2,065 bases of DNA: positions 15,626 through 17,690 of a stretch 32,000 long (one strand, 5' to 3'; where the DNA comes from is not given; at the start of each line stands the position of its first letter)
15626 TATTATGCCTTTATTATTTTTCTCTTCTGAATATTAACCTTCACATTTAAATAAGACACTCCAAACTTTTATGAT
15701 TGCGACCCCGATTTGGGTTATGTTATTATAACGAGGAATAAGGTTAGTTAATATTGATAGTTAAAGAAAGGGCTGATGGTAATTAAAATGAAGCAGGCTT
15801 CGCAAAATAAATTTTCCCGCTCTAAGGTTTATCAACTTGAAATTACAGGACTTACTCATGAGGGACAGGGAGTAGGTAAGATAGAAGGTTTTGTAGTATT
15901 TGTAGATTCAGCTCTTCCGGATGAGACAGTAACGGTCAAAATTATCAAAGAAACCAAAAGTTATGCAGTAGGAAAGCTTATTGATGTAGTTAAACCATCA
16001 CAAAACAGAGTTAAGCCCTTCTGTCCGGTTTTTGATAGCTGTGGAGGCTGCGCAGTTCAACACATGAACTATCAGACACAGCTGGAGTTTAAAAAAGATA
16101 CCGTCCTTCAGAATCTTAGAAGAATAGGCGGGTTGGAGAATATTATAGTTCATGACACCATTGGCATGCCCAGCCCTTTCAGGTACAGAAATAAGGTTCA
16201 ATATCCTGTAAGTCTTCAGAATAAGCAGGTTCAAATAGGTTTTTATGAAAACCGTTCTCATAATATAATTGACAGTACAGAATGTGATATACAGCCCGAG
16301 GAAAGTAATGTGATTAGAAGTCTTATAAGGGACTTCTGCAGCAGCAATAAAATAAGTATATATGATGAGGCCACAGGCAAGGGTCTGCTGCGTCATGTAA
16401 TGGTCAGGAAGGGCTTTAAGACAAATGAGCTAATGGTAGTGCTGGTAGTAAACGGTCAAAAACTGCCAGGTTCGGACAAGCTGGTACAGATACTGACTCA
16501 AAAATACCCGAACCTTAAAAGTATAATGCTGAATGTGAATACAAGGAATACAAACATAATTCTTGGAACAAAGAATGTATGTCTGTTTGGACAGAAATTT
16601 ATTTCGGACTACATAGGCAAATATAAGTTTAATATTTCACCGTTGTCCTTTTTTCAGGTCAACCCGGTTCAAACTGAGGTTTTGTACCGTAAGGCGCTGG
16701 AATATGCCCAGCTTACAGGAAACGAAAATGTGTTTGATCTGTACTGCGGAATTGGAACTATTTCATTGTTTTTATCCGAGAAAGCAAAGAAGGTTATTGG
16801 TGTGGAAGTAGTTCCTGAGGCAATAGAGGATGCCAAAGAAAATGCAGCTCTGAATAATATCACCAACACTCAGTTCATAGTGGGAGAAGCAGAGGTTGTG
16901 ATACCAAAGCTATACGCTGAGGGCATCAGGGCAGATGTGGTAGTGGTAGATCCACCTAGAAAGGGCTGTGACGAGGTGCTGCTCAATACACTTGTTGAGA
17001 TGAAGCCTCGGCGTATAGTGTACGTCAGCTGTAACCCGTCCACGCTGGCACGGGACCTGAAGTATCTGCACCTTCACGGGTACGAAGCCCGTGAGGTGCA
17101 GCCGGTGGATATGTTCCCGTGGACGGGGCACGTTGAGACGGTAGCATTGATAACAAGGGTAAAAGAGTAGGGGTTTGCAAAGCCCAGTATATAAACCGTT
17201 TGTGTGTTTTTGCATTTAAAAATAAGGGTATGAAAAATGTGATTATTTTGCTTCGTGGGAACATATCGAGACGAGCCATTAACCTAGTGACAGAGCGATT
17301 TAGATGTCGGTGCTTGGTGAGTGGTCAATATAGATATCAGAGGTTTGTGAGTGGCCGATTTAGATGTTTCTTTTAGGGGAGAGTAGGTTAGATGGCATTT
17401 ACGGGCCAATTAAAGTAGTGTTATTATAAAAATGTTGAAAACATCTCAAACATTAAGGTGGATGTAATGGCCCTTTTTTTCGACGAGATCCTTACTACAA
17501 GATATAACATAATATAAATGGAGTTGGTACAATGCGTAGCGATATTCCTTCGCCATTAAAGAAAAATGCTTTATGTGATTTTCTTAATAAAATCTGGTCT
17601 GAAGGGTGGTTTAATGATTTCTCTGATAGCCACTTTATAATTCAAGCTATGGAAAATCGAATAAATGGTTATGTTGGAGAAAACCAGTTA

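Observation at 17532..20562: Terminator-insulated, AT-rich two-gene cargo operon (PD-(D/E)xK-like protein plus 624-aa orphan) at the element/rlmD junction: candidate undescribed defence or abortive-infection system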

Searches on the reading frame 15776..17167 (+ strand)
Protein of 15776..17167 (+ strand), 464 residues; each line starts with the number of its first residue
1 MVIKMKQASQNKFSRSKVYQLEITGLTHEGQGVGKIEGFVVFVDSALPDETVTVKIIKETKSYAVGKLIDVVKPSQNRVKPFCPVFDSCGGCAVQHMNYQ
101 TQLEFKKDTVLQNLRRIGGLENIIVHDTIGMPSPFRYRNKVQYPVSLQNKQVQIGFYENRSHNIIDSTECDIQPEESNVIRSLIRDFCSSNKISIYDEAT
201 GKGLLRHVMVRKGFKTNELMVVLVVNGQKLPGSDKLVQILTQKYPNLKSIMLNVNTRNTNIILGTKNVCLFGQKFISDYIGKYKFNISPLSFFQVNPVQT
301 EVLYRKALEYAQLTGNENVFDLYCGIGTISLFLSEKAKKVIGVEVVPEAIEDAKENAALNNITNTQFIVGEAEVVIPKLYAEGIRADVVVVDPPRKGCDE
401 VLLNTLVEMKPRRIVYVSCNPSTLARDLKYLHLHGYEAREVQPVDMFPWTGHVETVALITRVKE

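Call 7: search_protein_families(library=pfam, proteins=[window:15776-17167:+], max_evalue=1)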
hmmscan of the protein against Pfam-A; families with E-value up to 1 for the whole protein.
window:15776-17167:+ (464 aa): 17 families
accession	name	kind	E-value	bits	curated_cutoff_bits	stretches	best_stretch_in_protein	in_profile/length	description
PF05958.17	tRNA_U5-meth_tr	-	1e-22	81.1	23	1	258-461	149-356/357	tRNA (Uracil-5-)-methyltransferase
PF13847.12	Methyltransf_31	-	1.6e-12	47.7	27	1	314-392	2-81/145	Methyltransferase domain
PF01938.26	TRAM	-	1.1e-11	44.8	21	1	17-69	6-61/61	TRAM domain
PF03602.21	Cons_hypoth95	-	2.8e-08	34.1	24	1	314-433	40-167/182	Conserved hypothetical protein 95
PF02475.24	TRM5-TYW2_MTfase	-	4.7e-08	33.6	28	1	313-392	34-111/164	TRM5/TYW2 methyltransferase domain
PF13649.12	Methyltransf_25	-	1.1e-06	29.7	27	1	319-374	1-57/97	Methyltransferase domain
PF06325.19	PrmA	-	2.8e-06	27.5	22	1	306-390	153-231/296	Ribosomal protein L11 methyltransferase (PrmA)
PF05175.20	MTS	-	3.5e-06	27.2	23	1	315-395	31-108/170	Methyltransferase small domain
PF09445.16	Methyltransf_15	-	4e-05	23.7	22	1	318-398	3-84/165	RNA cap guanine-N2 methyltransferase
PF08241.18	Methyltransf_11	-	0.0015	19.6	21.2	1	321-374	2-53/95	Methyltransferase domain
PF01555.25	N6_N4_Mtase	-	0.0037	17.7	26.7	1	316-355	182-221/221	DNA methylase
PF01135.25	PCMT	-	0.0049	17.1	20.3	1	274-371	32-132/210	Protein-L-isoaspartate(D-aspartate) O-methyltransferase (PCMT)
PF05724.17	TPMT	-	0.035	14.2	26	1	306-367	28-90/218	Thiopurine S-methyltransferase (TPMT)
PF02390.23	Methyltransf_4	-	0.047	13.6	24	1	319-384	5-72/173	Putative methyltransferase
PF08242.18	Methyltransf_12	-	0.054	14.7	30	1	321-390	2-70/98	Methyltransferase domain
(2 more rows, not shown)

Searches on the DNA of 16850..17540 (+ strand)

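Call 104: search_dna_similar(query=window:16850-17540:+, collection=phages, mode=distant, max_rows=10)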
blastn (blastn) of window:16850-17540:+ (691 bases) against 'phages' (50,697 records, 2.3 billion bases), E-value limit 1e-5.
No match.

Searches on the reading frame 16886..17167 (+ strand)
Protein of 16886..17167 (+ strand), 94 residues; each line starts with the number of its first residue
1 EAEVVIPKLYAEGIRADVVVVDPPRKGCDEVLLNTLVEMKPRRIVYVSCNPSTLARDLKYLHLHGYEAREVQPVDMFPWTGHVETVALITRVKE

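Call 108: search_dna_similar(query=window:16886-17167:+, collection=phages, mode=protein, max_rows=15, max_evalue=0.001)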
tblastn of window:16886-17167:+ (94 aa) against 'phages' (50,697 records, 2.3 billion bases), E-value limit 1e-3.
Records with a match: 60; places in all: 60; records where one place covers at least 80% of the query: 57.
Best place of each record, by identity: 60-80% 5; <60% 55.
By first word of the organism name: Streptococcus 23; Listeria 10; Bacteriophage 9; Salmonella 5; Acinetobacter 4; Enterococcus 3; Staphylococcus 2; Escherichia 2; Erysipelothrix 1; Ruminococcus 1.
By host as written in the record: - 14; Streptococcus suis 11; Listeria monocytogenes 10; Homo sapiens 3; Enterococcus faecalis 2; Staphylococcus aureus 2; Escherichia coli O157:H7 ATCC 43895 2; Salmonella enterica subsp. enterica serovar Kentucky 2; and 14 more.
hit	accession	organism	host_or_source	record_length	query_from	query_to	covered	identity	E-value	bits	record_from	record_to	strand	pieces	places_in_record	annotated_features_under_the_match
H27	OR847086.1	Listeria phage LM 4-11-1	Listeria monocytogenes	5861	1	89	95%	64.0%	2e-32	123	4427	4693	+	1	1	record has no annotation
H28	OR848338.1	Listeria phage LM 4-14-1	Listeria monocytogenes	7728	1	89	95%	64.0%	2e-32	123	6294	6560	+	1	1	record has no annotation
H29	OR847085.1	Listeria phage LM 4-11-1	Listeria monocytogenes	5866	1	89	95%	64.0%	3e-32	122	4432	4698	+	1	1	record has no annotation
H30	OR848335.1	Listeria phage LM 4-14-1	Listeria monocytogenes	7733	1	89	95%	64.0%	3e-32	122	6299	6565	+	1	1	record has no annotation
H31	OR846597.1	Enterococcus phage Efs 1-1-1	Enterococcus faecalis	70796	2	91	96%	62.2%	3e-32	122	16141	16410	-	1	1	record has no annotation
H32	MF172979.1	Erysipelothrix phage phi1605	Erysipelothrix rhusiopathiae ZJ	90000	1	93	99%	58.1%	6e-28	110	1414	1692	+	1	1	rumA: 23S rRNA(uracil-5-)-methyltransferase RumA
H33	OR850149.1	Staphylococcus phage SA 1298 Kay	Staphylococcus aureus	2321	1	88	94%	59.1%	5e-27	107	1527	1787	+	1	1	record has no annotation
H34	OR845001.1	Staphylococcus phage SA 1306 Kay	Staphylococcus aureus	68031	1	88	94%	59.1%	5e-27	107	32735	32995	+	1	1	record has no annotation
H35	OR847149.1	Listeria phage LM 4-11-1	Listeria monocytogenes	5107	1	89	95%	57.3%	4e-27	107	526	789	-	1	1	record has no annotation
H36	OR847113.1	Listeria phage LM 4-11-1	Listeria monocytogenes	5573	1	89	95%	57.3%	5e-27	107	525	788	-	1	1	record has no annotation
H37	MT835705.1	Bacteriophage sp.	human fecal samples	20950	8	93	91%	57.0%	2e-25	103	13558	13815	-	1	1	record has no annotation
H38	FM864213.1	Streptococcus phage phi-m46.1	Streptococcus pyogenes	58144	2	91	96%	48.9%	7e-23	96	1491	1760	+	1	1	rum: 23S rRNA m(5)U 1939 methyltransferase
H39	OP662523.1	Streptococcus phage YS771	Streptococcus suis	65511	2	91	96%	48.9%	6e-22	93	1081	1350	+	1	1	SAM-dependent methyltransferase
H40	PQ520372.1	Enterococcus phage IME_EF3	-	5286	2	91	96%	48.9%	4e-20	88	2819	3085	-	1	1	record has no annotation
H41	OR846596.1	Enterococcus phage Efs 1-1-1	Enterococcus faecalis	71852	2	91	96%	48.9%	4e-20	88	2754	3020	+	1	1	record has no annotation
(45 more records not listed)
